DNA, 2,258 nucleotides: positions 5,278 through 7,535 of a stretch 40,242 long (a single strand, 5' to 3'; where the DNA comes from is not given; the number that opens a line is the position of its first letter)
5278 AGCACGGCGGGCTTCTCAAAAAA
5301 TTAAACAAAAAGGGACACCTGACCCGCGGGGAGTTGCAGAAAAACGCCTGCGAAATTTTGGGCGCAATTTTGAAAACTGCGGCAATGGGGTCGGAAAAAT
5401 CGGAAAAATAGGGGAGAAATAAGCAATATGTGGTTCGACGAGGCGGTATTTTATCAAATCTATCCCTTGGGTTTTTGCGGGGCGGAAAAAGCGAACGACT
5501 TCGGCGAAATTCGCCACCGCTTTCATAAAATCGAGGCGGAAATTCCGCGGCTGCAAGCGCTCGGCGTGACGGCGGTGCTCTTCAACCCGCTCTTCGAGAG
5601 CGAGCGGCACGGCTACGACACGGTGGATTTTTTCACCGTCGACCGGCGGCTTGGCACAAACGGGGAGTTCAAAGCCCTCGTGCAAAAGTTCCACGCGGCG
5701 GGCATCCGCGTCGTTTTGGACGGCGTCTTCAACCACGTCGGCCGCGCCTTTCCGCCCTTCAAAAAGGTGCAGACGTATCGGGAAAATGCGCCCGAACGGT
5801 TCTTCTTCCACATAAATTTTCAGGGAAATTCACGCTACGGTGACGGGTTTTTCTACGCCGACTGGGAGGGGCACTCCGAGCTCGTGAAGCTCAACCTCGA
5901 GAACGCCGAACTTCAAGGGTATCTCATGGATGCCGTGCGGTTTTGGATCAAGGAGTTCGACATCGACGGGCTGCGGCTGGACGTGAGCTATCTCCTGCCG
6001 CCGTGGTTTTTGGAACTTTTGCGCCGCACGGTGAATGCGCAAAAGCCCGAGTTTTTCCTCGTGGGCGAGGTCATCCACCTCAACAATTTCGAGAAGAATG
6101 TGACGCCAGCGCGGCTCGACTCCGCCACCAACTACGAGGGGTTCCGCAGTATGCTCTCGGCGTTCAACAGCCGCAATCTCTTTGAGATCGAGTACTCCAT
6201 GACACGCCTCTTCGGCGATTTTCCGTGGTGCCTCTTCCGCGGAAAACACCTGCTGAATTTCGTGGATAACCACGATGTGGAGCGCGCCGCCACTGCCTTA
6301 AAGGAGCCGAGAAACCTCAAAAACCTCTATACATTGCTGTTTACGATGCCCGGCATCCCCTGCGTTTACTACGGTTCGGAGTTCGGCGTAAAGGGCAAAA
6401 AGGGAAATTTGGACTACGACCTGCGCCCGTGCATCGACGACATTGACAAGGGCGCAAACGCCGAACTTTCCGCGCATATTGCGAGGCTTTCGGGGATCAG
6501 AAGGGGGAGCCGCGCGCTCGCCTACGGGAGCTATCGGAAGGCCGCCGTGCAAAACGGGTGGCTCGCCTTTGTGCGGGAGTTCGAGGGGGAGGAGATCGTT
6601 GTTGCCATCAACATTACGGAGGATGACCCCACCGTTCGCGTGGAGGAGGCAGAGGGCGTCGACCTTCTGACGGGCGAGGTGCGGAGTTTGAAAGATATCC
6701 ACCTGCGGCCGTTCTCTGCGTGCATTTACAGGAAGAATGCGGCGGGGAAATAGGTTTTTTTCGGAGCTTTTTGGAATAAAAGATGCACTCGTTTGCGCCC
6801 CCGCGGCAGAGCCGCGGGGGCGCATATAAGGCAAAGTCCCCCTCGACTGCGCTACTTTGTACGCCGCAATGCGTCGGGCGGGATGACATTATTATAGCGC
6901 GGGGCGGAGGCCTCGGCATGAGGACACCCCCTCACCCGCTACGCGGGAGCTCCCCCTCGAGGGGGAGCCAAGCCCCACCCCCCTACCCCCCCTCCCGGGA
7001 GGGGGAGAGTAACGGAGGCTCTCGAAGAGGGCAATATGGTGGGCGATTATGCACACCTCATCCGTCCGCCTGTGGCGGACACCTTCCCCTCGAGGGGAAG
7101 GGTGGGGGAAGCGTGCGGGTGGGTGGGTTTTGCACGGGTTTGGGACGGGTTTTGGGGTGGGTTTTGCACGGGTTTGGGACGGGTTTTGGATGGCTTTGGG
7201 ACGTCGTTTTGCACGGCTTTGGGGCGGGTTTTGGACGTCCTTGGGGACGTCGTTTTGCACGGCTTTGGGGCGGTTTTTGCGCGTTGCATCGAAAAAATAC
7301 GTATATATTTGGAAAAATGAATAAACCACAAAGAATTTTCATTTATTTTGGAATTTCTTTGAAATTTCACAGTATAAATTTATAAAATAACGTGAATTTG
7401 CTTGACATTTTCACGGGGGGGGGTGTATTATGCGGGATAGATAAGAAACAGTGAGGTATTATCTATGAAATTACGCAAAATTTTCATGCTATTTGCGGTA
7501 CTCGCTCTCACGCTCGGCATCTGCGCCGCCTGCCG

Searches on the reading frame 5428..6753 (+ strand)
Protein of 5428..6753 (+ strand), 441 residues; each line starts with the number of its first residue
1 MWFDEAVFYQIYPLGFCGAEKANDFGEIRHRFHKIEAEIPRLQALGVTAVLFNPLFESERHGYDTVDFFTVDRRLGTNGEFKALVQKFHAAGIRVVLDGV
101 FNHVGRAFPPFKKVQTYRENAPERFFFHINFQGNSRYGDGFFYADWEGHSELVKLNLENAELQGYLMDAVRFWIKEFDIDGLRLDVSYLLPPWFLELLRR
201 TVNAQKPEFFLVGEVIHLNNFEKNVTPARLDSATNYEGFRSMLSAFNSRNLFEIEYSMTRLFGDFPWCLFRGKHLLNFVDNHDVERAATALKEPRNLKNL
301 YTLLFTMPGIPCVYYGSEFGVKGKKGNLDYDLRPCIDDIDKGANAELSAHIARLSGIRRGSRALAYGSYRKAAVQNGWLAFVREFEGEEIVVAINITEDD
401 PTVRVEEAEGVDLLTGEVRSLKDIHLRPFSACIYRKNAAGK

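Call 8: search_protein_families(library=pfam, proteins=[window:5428-6753:+], max_evalue=0.01)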
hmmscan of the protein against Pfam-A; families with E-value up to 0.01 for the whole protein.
window:5428-6753:+ (441 aa): 3 families
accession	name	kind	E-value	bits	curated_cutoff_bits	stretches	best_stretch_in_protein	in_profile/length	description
PF00128.31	Alpha-amylase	-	9.6e-47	160.6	22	1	10-325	1-360/446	Alpha amylase, catalytic domain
PF22026.2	Alpha-amylase_C_2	-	4.6e-05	24.2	27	1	367-409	1-43/78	Alpha-amylase C-terminal domain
PF16657.11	Malt_amylase_C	-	0.0018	18.7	27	1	367-417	1-55/75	Maltogenic Amylase, C-terminal domain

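Call 11: find_encoding_contigs(protein=window:5428-6753:+, flank=3000, max_places=10)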
Protein window:5428-6753:+ (441 aa): no gene with exactly this product is on record in the collection.

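Call 23: find_related_loci(query=window:5428-6753:+, collection=genome_contigs, flank=10000)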
Query window:5428-6753:+ (441 aa) in genome_contigs; peptide patterns used: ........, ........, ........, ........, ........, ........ (x = any residue, [..] = any of these).
599 stretches matched a pattern (row limit reached: there are more); 570 encode a relative of the query (tblastn E <= 1e-3); the best 80 are kept; 80 distinct loci.
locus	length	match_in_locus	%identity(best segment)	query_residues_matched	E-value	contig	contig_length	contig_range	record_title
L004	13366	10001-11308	87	1-436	0e+0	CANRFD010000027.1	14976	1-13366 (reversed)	MAG: uncultured Clostridia bacterium isolate Lapin-023__bin67 genome assembly, contig: Lapin-023__NODE_5213_length_14976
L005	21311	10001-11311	74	1-437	0e+0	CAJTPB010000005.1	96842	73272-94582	MAG TPA_asm: uncultured Christensenella sp. isolate MGBC107413 genome assembly, contig: MGBC107413.5, whole genome shotg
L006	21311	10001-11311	73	1-437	0e+0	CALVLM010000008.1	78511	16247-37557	MAG: Candidatus Gallimonas intestinigallinarum isolate BRZ_FE__bin63 genome assembly, contig: BRZ_FE__NODE_659_length_78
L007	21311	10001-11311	72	1-437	0e+0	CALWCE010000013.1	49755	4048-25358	MAG: uncultured Clostridia bacterium isolate BRZ_DM__bin13 genome assembly, contig: BRZ_DM__NODE_1042_length_49755_cov_3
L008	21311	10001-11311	73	1-437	0e+0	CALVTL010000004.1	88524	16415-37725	MAG: uncultured Clostridia bacterium isolate BRZ_NT__bin69 genome assembly, contig: BRZ_NT__NODE_504_length_88524_cov_6.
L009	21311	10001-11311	71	1-437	0e+0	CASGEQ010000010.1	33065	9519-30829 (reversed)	uncultured Firmicutes bacterium isolate CO.A31.metabat-bins.163 genome assembly, contig: CO.A31.metabat-bins.163.fa_k141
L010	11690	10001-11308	72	1-436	0e+0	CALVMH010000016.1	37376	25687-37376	MAG: uncultured Clostridia bacterium isolate BRZ_SR__bin7 genome assembly, contig: BRZ_SR__NODE_1217_length_37376_cov_8.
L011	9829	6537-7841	71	1-436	0e+0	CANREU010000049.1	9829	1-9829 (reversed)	MAG: uncultured Clostridia bacterium isolate Lapin-024__bin66 genome assembly, contig: Lapin-024__NODE_8666_length_9829_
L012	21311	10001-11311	73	1-437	0e+0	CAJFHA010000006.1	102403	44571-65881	Candidatus Gallimonas faecium isolate Chicken_16_mag_149 genome assembly, contig: MAGpy_11413_16_idba_bin_149_fascaffold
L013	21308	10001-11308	69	1-436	0e+0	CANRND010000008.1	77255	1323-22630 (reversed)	MAG: uncultured Clostridia bacterium isolate Lapin-030__bin27 genome assembly, contig: Lapin-030__NODE_464_length_77255_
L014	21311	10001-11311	68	1-437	0e+0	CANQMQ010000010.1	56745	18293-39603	MAG: uncultured Clostridia bacterium isolate Lapin-012__bin71 genome assembly, contig: Lapin-012__NODE_1036_length_56745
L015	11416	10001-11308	64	1-436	0e+0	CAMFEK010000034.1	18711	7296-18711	MAG: uncultured Clostridia bacterium isolate SRR11489786_bin.20_metaWRAP_v1.3_MAG genome assembly, contig: ERZ11466831.2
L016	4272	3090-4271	70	1-394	0e+0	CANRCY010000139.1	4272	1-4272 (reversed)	MAG: uncultured Clostridia bacterium isolate Lapin-026__bin67 genome assembly, contig: Lapin-026__NODE_27665_length_4272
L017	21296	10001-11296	49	1-435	3e-134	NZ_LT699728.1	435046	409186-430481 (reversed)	Merdibacter massiliensis strain Marseille-P3254T, whole genome shotgun sequence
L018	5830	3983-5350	48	1-435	2e-134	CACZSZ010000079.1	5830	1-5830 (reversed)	MAG: uncultured Lachnospiraceae bacterium isolate RUG12916 genome assembly, contig: RUG12916_asm_79, whole genome shotgu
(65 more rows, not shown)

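Call 31: find_homologous_proteins(query=L005:20502-21311:+, max_evalue=1e-20)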
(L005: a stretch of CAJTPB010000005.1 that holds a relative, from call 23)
Query L005:20502-21311:+: 3201 candidates shared short words with the query, none scored E <= 1e-20.
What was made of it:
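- Tried and rejected: The homologue search with the ORF downstream of the L005 tract returned nothing (call 31).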

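Call 72: find_homologous_proteins(query=L007:12689-13315:+, max_evalue=1e-30)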
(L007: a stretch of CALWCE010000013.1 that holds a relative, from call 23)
Query L007:12689-13315:+ (208 aa): 237 proteins with E <= 1e-30 among 1902 candidates; the best 120 are listed.
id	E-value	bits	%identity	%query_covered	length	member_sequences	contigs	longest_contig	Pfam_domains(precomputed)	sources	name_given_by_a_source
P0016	1.4e-122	425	95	100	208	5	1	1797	-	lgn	-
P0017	5.4e-111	387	89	100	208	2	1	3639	-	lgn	-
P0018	4.7e-108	378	86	100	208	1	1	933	-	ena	-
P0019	4.6e-97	342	78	99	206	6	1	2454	-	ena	-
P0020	5.8e-96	338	81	98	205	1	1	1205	-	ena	-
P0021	1.6e-93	330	76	100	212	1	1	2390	-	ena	-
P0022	3.0e-93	329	77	98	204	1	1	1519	-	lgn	-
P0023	3.7e-90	319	73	100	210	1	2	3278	-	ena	-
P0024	2.5e-89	317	73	98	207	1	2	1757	-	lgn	-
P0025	2.1e-88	314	74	98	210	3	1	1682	-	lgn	-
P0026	5.6e-81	289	70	98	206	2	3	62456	-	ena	-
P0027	9.2e-81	289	68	98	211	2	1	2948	-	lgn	-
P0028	9.5e-80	285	68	98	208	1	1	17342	-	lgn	-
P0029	1.3e-75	272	70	91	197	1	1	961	-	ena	-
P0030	9.5e-72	259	62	99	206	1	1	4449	-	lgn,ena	-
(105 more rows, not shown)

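Call 73: find_encoding_contigs(protein=P0017, flank=3000, max_places=10)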
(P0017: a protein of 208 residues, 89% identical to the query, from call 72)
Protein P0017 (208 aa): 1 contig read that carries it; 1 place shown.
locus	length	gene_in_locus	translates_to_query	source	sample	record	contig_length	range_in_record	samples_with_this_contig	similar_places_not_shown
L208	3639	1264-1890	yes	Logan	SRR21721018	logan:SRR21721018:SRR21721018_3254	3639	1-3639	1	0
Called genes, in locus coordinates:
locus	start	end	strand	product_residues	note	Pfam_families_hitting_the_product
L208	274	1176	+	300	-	-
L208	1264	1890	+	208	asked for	-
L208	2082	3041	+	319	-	-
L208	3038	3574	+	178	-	PF10502:Peptidase_S26 (faint), PF00717:Peptidase_S24 (weak)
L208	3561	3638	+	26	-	?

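Call 74: find_encoding_contigs(protein=P0026, flank=3000, max_places=10)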
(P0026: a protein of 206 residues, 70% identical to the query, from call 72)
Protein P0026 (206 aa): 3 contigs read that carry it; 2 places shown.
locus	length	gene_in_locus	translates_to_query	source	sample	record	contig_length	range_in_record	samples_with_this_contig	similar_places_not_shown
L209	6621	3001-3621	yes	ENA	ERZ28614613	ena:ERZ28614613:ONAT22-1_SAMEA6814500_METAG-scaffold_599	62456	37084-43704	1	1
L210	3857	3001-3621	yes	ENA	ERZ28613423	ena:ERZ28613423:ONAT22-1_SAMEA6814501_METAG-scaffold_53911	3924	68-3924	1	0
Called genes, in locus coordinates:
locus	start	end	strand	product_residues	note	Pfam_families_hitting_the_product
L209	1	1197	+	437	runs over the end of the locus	PF00128:Alpha-amylase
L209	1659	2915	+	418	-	-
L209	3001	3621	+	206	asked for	-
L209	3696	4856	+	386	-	-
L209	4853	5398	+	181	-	-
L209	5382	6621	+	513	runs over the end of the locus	-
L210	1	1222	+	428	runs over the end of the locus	?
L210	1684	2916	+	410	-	-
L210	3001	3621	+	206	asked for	-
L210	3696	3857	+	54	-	?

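Call 75: find_encoding_contigs(protein=P0028, flank=3000, max_places=10)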
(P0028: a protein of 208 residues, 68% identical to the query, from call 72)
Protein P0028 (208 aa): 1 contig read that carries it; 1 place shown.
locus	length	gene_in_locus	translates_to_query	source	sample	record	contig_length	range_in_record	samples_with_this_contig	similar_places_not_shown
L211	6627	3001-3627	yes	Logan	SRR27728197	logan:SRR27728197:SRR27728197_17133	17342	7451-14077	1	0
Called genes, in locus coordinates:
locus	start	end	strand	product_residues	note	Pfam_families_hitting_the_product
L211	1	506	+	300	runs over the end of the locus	PF00005:ABC_tran, PF13304:AAA_21 (weak)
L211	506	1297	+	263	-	-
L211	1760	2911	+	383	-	-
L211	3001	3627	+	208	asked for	-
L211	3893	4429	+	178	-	PF00717:Peptidase_S24 (weak)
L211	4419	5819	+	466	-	-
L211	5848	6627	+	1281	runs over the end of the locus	-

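Call 76: find_encoding_contigs(protein=P0023, flank=3000, max_places=10)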
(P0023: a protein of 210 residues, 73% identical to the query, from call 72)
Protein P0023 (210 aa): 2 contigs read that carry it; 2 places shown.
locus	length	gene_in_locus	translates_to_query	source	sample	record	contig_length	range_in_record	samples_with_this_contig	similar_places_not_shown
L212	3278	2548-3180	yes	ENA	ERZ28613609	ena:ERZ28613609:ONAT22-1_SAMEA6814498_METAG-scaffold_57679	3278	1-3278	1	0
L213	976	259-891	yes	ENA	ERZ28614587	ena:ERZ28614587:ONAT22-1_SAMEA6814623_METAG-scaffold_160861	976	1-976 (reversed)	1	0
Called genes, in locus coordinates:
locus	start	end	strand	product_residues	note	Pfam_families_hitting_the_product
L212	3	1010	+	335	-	?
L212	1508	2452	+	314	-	-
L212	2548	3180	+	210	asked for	-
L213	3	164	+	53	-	?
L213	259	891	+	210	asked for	-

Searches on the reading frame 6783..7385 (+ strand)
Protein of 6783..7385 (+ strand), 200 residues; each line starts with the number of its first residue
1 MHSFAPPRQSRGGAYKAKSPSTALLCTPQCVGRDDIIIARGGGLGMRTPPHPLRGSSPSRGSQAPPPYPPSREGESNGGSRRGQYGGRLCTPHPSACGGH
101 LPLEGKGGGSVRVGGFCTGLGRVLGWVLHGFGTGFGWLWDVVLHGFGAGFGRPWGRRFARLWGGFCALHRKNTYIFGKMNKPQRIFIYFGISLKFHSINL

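Call 8: search_protein_families(library=pfam, proteins=[window:6783-7385:+], max_evalue=0.01)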
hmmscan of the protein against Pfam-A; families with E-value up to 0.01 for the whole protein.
window:6783-7385:+ (200 aa): 0 families

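Call 38: list_cluster_members(proteins=[window:6783-7385:+, window:7036-7320:+, window:7049-7324:+, window:6892-7329:-, window:7047-7370:-, window:7058-7342:-, window:6614-6919:-, window:5428-6753:+, window:10589-15733:+, window:18596-23779:+])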
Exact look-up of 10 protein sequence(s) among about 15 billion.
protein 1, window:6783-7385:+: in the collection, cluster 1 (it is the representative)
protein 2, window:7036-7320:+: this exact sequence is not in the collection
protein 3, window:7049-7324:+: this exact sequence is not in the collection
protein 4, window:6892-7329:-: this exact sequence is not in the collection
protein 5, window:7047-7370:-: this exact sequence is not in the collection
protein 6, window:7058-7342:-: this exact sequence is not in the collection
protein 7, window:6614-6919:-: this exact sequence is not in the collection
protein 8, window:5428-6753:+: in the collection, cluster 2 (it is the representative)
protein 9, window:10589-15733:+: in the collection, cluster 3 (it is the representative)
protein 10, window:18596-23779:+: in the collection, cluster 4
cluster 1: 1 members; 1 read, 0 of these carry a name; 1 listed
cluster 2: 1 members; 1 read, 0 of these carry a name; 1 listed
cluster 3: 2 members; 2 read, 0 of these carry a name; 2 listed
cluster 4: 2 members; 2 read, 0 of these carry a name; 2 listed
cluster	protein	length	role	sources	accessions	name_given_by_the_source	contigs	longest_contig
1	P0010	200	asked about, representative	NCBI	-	-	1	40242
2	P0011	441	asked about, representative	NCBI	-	-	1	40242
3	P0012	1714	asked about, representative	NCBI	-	-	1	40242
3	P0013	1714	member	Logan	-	-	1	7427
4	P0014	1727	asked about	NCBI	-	-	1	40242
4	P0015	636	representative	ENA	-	-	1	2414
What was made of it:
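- Tried and rejected: Cluster look-ups show that the 200-aa intergenic ORF and the amylase are singletons (call 38).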

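Call 39: find_encoding_contigs(protein=P0013, flank=10000, max_places=10)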
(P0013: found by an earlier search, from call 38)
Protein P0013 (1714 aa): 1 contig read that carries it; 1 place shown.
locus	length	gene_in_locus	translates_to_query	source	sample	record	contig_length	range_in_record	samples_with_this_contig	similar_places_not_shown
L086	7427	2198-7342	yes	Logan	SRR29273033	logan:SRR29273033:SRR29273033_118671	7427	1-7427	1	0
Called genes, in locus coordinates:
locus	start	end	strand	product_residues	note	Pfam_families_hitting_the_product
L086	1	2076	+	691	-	?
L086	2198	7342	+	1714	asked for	PF09479:Flg_new (faint), PF13306:LRR_5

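Call 40: find_encoding_contigs(protein=P0015, flank=10000, max_places=10)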
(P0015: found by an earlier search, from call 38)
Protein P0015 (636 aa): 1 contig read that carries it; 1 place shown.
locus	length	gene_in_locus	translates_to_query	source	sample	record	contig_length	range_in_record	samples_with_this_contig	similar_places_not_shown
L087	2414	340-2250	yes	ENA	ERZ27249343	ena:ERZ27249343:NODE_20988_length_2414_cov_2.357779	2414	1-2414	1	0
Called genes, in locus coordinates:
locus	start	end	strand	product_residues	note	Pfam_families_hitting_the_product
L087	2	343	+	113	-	?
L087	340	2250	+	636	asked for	-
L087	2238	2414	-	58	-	?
